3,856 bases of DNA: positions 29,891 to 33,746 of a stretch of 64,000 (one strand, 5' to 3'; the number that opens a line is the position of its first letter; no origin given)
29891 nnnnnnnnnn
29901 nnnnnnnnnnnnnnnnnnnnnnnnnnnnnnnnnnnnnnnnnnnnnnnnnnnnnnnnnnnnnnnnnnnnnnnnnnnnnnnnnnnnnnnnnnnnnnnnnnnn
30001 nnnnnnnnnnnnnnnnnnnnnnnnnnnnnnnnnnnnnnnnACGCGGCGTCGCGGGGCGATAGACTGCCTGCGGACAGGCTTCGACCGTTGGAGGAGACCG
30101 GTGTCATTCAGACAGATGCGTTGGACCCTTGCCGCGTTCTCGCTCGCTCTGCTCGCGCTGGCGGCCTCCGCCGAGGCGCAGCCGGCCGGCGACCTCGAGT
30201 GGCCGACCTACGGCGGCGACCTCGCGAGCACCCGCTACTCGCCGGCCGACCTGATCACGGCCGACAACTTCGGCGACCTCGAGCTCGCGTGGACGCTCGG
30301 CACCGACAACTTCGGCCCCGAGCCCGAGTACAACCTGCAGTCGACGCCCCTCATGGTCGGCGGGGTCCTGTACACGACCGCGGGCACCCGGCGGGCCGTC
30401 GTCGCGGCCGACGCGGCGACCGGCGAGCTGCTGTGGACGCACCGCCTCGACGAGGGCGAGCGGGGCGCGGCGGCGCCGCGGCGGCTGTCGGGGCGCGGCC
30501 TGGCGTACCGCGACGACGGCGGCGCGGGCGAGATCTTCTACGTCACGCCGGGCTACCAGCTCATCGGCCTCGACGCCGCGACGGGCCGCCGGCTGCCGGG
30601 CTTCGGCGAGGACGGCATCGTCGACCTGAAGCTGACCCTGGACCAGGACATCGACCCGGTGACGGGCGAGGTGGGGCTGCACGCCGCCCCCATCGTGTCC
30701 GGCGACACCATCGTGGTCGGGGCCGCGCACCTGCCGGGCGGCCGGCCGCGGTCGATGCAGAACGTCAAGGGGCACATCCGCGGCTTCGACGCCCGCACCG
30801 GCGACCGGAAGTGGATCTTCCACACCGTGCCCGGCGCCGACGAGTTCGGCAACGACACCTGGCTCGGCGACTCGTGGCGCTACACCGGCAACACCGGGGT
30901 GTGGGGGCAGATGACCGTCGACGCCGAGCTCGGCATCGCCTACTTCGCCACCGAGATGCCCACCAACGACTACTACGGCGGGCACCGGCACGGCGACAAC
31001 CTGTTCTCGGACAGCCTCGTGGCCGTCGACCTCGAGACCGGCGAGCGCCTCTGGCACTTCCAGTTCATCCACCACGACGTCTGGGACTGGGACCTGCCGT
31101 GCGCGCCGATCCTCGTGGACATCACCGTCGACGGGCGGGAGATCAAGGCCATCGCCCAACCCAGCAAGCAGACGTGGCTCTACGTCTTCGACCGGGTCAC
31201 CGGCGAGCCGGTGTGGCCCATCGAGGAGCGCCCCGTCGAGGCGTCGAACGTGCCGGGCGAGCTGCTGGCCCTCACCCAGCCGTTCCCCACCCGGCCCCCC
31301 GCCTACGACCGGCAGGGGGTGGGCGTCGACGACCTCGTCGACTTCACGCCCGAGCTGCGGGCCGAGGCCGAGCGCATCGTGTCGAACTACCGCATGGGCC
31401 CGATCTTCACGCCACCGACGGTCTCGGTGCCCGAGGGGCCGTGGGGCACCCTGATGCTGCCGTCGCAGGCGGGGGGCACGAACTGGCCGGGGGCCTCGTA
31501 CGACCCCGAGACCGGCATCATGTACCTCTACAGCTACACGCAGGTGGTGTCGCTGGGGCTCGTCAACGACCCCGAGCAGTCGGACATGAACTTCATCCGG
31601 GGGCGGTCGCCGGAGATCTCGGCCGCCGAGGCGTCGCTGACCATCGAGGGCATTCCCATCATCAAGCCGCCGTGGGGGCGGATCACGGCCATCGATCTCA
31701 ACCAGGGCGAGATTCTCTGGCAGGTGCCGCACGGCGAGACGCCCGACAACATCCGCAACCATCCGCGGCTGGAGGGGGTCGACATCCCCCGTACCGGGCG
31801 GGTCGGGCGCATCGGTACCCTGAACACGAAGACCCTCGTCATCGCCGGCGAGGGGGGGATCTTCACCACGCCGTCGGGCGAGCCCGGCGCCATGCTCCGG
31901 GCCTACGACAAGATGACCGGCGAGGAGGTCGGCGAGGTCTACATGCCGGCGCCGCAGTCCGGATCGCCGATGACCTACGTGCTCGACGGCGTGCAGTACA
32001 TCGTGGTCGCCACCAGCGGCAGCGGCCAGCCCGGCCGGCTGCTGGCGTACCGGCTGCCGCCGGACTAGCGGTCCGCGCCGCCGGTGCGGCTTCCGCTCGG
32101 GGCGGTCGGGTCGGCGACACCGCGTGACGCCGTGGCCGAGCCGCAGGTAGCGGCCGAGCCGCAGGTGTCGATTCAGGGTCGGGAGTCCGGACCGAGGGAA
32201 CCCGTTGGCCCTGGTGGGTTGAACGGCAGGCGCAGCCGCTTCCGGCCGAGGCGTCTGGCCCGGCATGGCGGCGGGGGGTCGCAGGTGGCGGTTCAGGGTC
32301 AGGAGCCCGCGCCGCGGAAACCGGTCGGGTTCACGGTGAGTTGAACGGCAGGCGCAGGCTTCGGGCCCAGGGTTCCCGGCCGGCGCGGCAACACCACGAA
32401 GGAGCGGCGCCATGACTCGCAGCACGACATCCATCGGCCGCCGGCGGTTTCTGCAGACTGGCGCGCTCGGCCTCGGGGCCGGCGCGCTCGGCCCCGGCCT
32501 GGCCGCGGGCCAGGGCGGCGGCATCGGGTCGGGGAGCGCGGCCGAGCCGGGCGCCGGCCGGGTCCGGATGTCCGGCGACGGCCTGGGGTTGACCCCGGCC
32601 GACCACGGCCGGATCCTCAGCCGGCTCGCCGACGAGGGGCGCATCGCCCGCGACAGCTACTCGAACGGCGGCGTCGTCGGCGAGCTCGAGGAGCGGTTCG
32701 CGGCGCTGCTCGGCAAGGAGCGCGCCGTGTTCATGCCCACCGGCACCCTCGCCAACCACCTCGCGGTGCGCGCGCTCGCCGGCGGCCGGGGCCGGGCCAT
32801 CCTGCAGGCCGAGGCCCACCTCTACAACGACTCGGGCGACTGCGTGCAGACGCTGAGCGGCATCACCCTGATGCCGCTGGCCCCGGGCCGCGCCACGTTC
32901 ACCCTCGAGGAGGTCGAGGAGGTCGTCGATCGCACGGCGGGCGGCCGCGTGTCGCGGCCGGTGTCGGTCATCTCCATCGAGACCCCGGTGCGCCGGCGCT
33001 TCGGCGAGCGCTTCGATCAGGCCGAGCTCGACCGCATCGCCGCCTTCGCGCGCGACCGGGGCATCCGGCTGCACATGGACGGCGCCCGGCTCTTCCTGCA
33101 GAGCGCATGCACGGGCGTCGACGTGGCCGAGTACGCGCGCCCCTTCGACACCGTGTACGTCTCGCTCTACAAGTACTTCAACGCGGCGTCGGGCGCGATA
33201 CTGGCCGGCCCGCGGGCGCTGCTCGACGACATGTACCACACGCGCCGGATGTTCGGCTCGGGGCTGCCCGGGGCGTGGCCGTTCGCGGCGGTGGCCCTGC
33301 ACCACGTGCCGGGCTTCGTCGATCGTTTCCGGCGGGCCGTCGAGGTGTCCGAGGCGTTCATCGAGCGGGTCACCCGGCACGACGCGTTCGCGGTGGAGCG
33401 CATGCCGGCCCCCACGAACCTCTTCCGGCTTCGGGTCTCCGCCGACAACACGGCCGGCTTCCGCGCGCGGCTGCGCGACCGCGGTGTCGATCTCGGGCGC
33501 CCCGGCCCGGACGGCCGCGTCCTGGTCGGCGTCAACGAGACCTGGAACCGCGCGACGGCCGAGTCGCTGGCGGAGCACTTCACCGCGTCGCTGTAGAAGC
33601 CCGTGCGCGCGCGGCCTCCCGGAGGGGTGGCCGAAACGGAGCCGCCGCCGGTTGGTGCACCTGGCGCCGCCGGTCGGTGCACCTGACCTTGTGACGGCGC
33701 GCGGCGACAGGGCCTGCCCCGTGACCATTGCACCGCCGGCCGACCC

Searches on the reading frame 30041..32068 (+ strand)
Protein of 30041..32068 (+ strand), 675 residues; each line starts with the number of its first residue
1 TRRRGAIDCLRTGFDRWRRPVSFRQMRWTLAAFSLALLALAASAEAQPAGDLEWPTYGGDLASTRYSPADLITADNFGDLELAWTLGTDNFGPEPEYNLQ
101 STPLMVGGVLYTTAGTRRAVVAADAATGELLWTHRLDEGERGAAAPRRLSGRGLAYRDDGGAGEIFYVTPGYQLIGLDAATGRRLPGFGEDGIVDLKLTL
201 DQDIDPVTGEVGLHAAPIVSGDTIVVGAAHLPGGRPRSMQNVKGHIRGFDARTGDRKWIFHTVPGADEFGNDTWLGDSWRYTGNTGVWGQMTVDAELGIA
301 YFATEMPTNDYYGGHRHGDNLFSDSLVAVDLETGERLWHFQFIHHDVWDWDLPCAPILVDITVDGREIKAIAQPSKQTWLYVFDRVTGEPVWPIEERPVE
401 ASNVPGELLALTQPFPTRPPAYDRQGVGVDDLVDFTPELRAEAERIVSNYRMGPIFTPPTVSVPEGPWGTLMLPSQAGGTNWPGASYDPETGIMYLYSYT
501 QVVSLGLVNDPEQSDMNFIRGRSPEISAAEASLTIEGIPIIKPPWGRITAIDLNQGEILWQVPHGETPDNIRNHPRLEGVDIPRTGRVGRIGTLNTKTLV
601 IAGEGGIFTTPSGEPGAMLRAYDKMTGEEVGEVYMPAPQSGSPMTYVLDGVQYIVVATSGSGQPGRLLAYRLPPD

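Call 8: search_protein_families(library=pfam, proteins=[window:30041-32068:+], max_evalue=0.001)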
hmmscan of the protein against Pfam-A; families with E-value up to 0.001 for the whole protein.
window:30041-32068:+ (675 aa): 2 families
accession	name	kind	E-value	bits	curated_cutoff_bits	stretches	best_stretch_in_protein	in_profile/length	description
PF01011.28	PQQ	-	5.1e-180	600.5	26.7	1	54-654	1-595/595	Glucose/ethanol/alcohol dehydrogenase, beta-propeller domain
PF13360.13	PQQ_2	-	1.8e-19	70.7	27.6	1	103-258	30-142/233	Outer membrane protein assembly factor BamB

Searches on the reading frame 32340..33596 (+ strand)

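Call 46: search_protein_families(library=pfam, proteins=[window:32340-33596:+], max_evalue=0.001)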
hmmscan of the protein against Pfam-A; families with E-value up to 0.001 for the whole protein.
window:32340-33596:+ (418 aa): 3 families
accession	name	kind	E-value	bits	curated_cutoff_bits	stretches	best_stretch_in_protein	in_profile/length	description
PF01212.27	Beta_elim_lyase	-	8.3e-40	137.3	27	1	105-362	26-283/288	Beta-eliminating lyase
PF01041.23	DegT_DnrJ_EryC1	-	0.00023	20.9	19.8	1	105-156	18-69/360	DegT/DnrJ/EryC1/StrS aminotransferase family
PF00155.27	Aminotran_1_2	-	0.00051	19.8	19.7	1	106-327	37-268/361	Aminotransferase class I and II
